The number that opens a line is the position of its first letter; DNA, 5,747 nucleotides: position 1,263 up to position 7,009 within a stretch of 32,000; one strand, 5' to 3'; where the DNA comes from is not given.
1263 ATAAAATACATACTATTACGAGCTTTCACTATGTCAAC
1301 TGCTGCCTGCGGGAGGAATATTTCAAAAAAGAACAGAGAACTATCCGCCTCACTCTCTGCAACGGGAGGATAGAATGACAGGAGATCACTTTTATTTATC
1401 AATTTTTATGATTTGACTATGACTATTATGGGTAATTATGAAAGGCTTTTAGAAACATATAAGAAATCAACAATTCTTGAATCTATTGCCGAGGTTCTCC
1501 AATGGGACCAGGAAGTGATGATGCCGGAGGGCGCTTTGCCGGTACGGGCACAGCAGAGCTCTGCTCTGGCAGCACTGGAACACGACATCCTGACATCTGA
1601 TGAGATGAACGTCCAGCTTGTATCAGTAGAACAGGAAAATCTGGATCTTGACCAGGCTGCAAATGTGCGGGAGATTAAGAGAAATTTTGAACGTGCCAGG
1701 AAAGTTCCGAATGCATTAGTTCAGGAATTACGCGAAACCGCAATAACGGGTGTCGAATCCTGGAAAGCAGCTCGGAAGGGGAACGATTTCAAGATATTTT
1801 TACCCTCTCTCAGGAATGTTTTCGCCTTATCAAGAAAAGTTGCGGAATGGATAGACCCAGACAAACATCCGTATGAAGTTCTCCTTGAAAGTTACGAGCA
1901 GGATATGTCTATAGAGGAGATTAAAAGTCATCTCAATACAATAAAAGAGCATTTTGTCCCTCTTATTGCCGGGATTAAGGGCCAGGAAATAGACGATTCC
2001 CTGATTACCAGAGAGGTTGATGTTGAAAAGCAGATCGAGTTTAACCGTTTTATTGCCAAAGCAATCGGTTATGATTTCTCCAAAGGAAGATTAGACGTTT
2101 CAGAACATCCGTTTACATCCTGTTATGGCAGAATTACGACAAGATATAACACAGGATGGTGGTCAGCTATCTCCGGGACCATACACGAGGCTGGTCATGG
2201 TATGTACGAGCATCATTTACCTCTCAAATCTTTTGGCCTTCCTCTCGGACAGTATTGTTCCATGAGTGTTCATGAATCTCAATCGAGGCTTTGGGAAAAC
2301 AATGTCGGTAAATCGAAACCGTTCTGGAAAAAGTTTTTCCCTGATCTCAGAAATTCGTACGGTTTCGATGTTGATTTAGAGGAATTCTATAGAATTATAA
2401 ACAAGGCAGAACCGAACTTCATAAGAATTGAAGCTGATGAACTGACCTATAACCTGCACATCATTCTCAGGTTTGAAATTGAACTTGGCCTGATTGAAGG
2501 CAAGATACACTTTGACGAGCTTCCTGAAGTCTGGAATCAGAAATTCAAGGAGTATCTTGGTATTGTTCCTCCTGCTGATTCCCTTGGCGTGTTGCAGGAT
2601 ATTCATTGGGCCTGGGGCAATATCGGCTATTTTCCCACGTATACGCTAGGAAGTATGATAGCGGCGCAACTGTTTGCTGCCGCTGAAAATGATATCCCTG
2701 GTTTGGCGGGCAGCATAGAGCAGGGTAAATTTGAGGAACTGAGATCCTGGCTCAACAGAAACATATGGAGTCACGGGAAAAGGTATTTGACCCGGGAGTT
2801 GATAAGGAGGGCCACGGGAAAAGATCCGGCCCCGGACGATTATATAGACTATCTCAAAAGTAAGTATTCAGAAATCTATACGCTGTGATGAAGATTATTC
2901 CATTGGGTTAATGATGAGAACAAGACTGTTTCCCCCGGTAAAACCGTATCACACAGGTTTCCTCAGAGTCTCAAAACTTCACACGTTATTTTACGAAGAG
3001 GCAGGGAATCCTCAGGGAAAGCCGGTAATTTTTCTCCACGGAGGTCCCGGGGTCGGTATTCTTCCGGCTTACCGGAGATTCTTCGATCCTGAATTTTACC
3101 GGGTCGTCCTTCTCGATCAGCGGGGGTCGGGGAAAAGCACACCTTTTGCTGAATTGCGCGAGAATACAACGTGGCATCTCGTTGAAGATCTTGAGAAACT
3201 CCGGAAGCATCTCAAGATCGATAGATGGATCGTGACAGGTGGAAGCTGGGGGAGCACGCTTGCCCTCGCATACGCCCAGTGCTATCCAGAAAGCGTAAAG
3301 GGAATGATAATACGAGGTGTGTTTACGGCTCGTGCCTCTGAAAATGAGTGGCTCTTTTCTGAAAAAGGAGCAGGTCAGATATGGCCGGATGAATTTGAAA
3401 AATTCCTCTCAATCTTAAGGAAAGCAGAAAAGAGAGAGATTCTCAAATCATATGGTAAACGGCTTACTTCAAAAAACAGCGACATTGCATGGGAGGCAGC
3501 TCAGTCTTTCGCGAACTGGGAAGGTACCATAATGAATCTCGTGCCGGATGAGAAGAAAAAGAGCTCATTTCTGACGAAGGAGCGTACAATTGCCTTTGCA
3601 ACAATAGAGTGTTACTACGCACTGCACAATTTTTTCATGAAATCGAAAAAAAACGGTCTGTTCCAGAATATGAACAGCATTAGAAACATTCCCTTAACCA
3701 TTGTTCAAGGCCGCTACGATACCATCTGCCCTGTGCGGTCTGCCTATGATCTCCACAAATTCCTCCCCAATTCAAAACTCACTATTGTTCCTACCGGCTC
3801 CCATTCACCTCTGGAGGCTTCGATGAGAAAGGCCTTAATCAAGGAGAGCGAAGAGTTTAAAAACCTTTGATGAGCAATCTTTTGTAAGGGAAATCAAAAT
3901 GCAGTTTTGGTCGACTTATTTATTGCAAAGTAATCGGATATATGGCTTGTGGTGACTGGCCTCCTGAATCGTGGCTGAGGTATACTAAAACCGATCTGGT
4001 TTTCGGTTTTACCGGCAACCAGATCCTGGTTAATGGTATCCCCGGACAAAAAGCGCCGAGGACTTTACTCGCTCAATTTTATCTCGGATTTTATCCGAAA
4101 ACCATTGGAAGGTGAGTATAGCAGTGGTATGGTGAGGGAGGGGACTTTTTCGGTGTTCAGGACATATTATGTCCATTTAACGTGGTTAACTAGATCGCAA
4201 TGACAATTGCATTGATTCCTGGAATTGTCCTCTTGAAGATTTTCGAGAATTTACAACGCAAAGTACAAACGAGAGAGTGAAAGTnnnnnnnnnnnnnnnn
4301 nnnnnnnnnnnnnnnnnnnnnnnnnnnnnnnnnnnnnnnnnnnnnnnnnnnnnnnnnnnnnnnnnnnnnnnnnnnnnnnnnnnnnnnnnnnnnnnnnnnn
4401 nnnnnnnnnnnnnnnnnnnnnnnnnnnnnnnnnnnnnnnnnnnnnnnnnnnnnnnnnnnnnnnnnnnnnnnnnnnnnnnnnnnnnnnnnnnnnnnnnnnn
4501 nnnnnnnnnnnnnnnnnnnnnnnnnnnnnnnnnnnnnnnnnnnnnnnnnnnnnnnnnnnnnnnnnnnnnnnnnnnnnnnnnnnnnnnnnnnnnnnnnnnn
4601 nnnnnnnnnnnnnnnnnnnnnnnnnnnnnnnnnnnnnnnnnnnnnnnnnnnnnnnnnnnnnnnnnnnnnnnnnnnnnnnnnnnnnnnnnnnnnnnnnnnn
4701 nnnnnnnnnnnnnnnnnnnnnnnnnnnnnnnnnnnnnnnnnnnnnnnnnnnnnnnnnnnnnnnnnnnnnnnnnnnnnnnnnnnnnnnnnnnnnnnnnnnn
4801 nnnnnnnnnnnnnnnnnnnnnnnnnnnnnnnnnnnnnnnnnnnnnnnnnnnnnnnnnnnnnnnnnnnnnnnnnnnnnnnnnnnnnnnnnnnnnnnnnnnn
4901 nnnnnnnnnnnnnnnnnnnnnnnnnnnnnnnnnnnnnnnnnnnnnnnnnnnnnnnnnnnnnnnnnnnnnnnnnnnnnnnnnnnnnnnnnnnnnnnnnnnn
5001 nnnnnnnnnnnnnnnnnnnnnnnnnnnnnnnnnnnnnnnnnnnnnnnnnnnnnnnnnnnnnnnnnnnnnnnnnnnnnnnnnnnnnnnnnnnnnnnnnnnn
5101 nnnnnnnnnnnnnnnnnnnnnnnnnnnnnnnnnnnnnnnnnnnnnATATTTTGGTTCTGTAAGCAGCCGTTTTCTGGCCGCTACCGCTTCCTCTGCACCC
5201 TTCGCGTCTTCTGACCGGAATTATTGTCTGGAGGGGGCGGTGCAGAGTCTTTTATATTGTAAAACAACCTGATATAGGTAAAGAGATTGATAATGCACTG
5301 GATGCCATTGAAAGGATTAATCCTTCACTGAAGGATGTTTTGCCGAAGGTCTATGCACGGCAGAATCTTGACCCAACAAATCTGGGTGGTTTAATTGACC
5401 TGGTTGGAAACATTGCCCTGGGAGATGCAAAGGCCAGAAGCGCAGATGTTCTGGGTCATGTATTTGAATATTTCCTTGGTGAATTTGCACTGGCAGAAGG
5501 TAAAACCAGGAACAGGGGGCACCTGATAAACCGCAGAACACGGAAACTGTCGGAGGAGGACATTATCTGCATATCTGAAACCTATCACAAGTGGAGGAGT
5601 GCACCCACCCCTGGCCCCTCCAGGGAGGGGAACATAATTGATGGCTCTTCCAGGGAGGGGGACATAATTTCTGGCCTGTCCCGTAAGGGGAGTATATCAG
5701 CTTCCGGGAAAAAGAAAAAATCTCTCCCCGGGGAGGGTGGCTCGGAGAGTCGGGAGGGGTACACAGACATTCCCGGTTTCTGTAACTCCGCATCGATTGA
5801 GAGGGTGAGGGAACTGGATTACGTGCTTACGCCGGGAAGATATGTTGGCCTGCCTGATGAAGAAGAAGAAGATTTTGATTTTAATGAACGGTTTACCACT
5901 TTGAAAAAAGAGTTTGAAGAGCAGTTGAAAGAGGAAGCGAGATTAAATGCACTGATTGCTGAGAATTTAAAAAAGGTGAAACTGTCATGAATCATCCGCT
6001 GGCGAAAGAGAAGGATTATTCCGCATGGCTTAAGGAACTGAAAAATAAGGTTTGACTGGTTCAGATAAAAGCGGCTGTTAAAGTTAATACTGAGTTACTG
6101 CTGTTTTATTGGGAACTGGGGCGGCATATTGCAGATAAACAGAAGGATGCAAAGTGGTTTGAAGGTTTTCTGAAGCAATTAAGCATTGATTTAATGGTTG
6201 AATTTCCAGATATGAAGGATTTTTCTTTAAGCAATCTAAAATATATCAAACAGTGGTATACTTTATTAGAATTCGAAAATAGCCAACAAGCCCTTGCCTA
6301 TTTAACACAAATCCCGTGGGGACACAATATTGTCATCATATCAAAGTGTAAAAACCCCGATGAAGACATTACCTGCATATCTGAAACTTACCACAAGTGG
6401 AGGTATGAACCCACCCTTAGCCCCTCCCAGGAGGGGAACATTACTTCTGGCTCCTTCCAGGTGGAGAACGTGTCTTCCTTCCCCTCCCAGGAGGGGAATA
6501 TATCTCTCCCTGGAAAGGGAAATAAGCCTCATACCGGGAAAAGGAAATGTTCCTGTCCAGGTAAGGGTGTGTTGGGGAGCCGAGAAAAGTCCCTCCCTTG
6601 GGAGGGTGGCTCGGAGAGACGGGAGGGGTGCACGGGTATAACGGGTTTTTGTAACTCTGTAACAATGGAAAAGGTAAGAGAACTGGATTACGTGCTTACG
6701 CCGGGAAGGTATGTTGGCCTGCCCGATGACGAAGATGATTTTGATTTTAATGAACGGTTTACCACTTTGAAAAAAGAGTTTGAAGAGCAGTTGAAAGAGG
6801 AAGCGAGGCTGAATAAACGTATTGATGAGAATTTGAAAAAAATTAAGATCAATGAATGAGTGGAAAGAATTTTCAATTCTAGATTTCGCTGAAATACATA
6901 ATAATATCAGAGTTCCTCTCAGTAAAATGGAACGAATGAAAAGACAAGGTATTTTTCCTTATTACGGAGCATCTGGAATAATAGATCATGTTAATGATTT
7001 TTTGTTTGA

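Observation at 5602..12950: All four copies of the hairpin element lie inside coding sequence, in the same orientation and the same reading frame (an analogue of Rickettsia palindromic elements?)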

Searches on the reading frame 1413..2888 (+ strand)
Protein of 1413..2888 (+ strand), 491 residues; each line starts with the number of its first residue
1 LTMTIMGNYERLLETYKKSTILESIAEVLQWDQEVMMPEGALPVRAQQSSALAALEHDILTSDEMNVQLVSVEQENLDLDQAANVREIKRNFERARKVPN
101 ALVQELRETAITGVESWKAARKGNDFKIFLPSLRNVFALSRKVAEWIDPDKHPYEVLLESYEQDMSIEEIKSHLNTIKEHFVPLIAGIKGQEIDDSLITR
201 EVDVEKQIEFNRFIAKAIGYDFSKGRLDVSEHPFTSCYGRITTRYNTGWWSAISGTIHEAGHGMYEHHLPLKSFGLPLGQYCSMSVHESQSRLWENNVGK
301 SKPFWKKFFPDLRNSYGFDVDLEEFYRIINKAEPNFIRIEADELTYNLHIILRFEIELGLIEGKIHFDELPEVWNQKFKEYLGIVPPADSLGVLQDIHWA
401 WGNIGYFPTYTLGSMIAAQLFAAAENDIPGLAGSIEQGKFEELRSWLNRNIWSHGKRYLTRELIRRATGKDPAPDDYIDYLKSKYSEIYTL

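Call 10: search_protein_families(library=pfam, proteins=[window:1413-2888:+], max_evalue=0.01)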
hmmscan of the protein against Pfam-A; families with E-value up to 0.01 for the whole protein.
window:1413-2888:+ (491 aa): 1 family
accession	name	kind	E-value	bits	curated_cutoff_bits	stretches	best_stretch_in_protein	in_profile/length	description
PF02074.21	Peptidase_M32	-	4.5e-168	560.3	25.1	1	12-485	2-489/489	Carboxypeptidase Taq (M32) metallopeptidase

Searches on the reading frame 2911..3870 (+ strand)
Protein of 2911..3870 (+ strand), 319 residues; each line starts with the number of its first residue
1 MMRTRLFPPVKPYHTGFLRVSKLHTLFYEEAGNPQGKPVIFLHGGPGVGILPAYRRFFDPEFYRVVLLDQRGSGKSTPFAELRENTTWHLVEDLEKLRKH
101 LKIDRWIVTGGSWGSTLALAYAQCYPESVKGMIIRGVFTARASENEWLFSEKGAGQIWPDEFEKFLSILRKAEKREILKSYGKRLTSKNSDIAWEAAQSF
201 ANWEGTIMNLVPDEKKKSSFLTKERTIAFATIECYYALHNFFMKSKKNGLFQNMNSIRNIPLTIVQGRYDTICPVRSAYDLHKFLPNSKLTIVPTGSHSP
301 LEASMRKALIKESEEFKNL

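Call 10: search_protein_families(library=pfam, proteins=[window:2911-3870:+], max_evalue=0.01)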
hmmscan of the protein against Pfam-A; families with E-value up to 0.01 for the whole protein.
window:2911-3870:+ (319 aa): 5 families
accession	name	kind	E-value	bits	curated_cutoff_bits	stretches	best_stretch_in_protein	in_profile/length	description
PF00561.26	Abhydrolase_1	-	3.2e-29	102.8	25.8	1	37-301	1-241/245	alpha/beta hydrolase fold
PF12146.15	Hydrolase_4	-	2.9e-11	43.6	27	1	63-136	32-108/239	Serine aminopeptidase, S33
PF12697.13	Abhydrolase_6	-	8.7e-08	33.5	26.3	1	39-303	1-209/217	Alpha/beta hydrolase family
PF05577.18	Peptidase_S28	-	0.0013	18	25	1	85-133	87-142/434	Serine carboxypeptidase S28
PF02230.22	Abhydrolase_2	-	0.0053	17.1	23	0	252-308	148-209/217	Phospholipase/Carboxylesterase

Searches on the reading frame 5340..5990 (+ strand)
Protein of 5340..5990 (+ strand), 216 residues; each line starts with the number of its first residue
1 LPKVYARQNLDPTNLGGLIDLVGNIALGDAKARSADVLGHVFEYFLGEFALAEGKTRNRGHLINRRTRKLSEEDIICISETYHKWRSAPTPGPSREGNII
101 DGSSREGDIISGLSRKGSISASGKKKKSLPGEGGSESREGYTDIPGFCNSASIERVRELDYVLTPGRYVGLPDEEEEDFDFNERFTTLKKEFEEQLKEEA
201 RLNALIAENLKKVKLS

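Call 9: search_protein_families(library=pfam, proteins=[window:5340-5990:+], max_evalue=0.01)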
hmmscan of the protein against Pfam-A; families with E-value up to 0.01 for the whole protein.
window:5340-5990:+ (216 aa): 1 family
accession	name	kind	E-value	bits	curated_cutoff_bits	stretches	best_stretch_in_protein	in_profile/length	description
PF02384.22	N6_Mtase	-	1.9e-09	37.7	20.4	1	142-176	276-310/311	N-6 DNA Methylase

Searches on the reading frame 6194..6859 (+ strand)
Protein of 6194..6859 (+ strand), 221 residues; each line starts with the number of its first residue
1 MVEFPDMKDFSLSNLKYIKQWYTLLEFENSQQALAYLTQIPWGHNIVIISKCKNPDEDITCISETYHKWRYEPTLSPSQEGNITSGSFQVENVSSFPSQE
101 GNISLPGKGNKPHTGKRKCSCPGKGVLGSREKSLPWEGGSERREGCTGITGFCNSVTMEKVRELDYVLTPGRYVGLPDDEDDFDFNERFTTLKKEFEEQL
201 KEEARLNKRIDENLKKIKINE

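Call 9: search_protein_families(library=pfam, proteins=[window:6194-6859:+], max_evalue=0.01)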
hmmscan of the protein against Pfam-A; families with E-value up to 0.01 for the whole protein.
window:6194-6859:+ (221 aa): 2 families
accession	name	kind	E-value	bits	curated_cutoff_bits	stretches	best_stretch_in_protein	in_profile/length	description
PF17761.7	DUF1016_N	-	2.8e-08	34.4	32.8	1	3-58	59-109/137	DUF1016 N-terminal domain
PF02384.22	N6_Mtase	-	0.0012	18.7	20.4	1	148-181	277-310/311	N-6 DNA Methylase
